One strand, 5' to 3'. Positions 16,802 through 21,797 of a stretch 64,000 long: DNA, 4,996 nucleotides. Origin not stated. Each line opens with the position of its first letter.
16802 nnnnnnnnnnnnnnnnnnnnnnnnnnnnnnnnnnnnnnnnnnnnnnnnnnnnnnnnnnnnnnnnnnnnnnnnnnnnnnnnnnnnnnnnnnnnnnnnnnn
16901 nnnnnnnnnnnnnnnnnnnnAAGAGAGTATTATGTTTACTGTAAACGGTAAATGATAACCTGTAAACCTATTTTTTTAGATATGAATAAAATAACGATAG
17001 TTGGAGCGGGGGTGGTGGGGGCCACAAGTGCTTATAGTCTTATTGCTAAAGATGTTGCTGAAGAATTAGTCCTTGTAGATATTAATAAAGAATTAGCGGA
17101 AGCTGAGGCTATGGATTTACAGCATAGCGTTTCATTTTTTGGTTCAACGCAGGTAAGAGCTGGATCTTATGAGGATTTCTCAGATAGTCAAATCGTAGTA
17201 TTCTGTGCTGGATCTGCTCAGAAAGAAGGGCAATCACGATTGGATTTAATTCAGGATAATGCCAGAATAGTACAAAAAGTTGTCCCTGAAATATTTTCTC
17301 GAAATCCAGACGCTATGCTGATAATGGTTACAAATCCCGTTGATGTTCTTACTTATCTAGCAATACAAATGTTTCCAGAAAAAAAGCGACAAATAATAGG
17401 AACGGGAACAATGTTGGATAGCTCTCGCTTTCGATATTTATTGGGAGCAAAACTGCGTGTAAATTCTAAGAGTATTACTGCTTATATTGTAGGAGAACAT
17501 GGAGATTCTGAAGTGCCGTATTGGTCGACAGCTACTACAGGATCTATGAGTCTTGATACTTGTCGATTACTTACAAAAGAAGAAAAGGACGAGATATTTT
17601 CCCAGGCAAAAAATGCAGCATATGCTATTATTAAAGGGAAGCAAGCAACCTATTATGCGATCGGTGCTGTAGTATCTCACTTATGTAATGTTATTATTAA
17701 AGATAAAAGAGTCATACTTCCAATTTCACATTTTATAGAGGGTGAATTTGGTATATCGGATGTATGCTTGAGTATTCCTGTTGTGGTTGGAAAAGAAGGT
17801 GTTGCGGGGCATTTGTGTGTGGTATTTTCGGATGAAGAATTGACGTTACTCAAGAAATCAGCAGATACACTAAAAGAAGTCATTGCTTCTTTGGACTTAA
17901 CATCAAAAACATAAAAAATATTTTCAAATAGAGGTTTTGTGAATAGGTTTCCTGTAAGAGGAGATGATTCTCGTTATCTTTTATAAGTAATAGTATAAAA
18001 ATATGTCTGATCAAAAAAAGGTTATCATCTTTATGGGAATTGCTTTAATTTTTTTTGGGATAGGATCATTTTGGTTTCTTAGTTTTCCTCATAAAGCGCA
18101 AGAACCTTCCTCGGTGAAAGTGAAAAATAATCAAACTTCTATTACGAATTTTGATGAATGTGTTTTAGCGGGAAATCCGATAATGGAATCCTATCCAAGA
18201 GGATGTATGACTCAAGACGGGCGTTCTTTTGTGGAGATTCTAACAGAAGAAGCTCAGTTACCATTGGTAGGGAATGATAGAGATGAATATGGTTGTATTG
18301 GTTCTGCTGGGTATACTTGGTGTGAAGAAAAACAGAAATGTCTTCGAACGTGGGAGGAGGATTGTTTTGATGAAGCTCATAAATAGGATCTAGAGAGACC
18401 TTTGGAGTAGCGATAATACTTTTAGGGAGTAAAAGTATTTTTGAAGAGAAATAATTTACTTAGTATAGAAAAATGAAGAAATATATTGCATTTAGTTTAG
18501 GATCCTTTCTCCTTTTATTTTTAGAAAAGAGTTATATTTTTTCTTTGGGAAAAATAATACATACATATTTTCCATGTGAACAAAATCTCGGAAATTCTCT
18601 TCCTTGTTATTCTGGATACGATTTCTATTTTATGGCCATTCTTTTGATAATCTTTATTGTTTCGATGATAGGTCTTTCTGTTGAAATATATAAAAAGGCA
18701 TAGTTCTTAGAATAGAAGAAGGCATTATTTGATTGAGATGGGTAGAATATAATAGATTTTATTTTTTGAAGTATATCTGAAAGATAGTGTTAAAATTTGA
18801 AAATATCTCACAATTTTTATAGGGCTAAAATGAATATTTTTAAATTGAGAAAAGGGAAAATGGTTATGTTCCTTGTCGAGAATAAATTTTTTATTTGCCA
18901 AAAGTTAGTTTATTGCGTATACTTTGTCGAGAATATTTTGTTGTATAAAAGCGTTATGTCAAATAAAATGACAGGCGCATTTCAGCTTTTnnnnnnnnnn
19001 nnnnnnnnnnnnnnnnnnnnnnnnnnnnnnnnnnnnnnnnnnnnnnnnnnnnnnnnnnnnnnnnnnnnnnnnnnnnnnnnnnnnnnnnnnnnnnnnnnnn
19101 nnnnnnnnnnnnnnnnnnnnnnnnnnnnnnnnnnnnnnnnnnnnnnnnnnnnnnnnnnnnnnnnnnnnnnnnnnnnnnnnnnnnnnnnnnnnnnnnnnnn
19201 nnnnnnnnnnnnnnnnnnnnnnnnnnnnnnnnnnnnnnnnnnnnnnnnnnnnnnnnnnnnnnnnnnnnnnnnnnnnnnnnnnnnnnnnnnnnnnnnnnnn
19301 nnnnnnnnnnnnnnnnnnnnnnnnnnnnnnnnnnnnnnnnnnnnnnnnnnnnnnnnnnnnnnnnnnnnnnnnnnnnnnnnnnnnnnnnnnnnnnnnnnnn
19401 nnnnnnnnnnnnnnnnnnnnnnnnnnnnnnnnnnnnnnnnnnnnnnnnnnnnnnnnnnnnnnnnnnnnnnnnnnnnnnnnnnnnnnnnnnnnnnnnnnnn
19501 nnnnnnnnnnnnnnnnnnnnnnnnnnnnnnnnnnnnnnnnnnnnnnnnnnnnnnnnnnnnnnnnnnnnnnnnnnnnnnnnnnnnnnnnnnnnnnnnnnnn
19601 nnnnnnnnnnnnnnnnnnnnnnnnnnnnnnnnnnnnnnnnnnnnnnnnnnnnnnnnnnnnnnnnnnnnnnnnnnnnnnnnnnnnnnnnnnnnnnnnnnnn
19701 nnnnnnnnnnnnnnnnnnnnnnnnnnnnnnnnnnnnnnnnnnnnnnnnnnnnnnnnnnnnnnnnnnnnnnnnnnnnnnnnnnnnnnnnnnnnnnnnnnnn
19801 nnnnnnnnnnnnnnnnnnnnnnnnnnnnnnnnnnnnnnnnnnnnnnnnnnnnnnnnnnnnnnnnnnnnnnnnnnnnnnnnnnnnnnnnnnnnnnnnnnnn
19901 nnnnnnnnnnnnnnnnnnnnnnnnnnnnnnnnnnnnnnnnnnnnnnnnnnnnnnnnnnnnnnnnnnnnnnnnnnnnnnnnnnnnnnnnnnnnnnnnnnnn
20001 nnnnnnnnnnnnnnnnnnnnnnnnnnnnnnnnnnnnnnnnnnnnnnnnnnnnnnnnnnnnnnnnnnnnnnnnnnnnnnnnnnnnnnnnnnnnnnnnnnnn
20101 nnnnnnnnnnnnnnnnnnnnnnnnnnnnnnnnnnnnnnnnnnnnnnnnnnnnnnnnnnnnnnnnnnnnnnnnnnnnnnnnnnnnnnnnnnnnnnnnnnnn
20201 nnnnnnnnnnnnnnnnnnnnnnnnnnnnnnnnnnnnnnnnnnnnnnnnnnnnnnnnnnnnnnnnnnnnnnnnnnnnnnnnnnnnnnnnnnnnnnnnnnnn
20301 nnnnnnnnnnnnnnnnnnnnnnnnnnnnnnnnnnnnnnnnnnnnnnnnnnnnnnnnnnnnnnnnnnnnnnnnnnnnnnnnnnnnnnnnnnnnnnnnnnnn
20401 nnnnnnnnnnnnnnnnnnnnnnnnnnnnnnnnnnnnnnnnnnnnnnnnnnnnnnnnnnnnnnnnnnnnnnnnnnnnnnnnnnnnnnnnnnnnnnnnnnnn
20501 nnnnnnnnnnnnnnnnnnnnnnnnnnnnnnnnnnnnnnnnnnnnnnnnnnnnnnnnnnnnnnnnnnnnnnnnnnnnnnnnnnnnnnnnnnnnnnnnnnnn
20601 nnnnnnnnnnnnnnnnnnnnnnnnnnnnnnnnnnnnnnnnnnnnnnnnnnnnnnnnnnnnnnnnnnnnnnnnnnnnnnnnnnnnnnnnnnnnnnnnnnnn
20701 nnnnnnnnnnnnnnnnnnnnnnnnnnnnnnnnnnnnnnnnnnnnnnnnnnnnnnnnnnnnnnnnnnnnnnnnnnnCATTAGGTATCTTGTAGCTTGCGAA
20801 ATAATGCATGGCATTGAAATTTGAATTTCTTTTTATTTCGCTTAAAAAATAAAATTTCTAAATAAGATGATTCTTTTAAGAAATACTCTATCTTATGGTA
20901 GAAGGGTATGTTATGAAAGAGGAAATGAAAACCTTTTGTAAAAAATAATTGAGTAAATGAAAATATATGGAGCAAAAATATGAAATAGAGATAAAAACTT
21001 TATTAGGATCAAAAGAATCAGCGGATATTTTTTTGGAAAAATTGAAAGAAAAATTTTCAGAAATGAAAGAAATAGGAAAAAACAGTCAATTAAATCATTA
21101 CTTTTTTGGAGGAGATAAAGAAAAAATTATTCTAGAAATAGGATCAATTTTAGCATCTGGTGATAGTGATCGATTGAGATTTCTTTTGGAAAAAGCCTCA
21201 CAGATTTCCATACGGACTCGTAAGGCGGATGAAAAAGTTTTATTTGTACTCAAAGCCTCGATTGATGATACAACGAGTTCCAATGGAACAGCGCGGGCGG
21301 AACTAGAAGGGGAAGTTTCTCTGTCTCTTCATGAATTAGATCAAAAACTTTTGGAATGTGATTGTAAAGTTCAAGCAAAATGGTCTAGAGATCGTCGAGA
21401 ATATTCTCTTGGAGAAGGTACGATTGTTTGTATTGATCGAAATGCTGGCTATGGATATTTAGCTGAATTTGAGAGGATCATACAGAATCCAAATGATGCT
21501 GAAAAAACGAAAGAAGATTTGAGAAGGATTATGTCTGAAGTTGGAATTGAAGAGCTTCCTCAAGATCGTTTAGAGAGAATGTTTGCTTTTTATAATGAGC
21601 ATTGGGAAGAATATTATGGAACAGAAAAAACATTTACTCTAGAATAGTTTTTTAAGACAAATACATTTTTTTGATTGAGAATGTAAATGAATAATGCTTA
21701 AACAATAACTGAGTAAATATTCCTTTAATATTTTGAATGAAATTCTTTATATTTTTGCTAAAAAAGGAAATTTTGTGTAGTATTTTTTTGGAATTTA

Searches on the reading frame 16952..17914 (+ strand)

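Call 95: search_protein_families(library=pfam, proteins=[window:16952-17914:+], max_evalue=0.001)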
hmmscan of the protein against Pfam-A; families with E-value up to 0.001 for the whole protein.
window:16952-17914:+ (320 aa): 2 families
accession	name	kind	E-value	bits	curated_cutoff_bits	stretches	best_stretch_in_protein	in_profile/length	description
PF00056.29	Ldh_1_N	-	1.9e-39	135.3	27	1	13-150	2-141/141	lactate/malate dehydrogenase, NAD binding domain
PF02866.23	Ldh_1_C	-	1.7e-28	100.3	22.6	1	153-312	1-168/174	lactate/malate dehydrogenase, alpha/beta C-terminal domain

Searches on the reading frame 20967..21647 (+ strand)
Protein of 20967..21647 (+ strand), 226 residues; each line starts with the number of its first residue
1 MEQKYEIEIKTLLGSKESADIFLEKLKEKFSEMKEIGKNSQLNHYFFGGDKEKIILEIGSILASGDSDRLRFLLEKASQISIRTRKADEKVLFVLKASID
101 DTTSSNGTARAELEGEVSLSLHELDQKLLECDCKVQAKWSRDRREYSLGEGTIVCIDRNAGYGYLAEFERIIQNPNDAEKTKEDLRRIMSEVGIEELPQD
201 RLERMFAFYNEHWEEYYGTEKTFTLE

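Call 95: search_protein_families(library=pfam, proteins=[window:20967-21647:+], max_evalue=0.001)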
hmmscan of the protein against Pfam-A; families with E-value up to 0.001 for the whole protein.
window:20967-21647:+ (226 aa): 1 family
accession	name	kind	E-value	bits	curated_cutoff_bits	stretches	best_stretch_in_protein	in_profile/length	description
PF01928.26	CYTH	-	7.5e-07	29.6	23.2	1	78-196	50-171/179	CYTH domain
